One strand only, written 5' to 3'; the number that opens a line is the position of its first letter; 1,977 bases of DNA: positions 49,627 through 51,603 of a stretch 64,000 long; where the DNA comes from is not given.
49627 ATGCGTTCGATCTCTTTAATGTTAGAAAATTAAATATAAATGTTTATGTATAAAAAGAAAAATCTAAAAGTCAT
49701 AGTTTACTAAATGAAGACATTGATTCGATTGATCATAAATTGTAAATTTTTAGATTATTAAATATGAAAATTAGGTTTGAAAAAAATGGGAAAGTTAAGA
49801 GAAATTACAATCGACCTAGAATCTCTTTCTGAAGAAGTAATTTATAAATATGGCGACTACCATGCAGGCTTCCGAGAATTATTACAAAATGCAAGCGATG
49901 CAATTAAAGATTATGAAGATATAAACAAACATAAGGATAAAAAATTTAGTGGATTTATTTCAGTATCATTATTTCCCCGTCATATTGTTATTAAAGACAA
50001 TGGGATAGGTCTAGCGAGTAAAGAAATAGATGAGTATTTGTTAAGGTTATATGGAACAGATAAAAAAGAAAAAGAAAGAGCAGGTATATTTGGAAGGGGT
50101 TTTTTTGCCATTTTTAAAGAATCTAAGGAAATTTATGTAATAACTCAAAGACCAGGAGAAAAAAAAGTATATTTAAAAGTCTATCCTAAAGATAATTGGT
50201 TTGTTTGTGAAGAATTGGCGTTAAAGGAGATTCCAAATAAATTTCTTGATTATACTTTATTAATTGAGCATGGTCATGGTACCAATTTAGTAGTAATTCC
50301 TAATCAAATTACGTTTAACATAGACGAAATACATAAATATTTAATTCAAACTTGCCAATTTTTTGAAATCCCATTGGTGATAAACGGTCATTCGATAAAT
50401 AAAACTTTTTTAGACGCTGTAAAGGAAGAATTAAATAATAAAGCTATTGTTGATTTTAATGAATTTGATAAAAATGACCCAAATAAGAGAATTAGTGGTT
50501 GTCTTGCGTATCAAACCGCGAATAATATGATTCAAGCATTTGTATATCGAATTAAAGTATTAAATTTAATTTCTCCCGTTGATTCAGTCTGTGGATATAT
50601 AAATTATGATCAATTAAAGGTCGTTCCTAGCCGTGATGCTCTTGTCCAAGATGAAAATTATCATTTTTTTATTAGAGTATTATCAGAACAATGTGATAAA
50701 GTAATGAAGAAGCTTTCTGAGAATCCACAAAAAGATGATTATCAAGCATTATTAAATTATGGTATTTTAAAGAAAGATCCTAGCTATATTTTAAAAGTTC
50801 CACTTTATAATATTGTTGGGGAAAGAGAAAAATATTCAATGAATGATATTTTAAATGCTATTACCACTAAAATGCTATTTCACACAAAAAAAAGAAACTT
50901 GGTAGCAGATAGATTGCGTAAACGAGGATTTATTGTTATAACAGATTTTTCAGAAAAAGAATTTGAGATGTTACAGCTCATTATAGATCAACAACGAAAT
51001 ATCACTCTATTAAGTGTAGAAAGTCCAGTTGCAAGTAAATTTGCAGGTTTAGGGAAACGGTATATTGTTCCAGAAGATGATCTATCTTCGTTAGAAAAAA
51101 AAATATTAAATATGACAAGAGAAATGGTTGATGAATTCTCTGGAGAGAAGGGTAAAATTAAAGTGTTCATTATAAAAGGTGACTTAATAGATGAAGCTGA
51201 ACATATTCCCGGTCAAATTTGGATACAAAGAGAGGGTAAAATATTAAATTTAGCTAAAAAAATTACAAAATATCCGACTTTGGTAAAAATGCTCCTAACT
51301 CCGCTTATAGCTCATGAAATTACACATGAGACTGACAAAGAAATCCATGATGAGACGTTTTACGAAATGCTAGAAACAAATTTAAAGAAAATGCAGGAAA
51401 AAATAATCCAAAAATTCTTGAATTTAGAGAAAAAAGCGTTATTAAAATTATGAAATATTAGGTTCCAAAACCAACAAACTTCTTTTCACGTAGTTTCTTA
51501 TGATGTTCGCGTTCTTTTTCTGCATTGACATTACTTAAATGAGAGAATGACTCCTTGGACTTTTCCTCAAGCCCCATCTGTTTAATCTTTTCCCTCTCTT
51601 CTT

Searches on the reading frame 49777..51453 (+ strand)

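Call 16: search_protein_families(library=pfam, proteins=[window:49777-51453:+], max_evalue=0.01)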
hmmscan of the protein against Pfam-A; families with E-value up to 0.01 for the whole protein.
window:49777-51453:+ (558 aa): 1 family
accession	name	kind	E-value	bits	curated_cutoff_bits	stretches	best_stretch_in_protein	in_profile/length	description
PF13589.12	HATPase_c_3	-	8.9e-08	32.7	25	1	34-132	9-101/137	Histidine kinase-, DNA gyrase B-, and HSP90-like ATPase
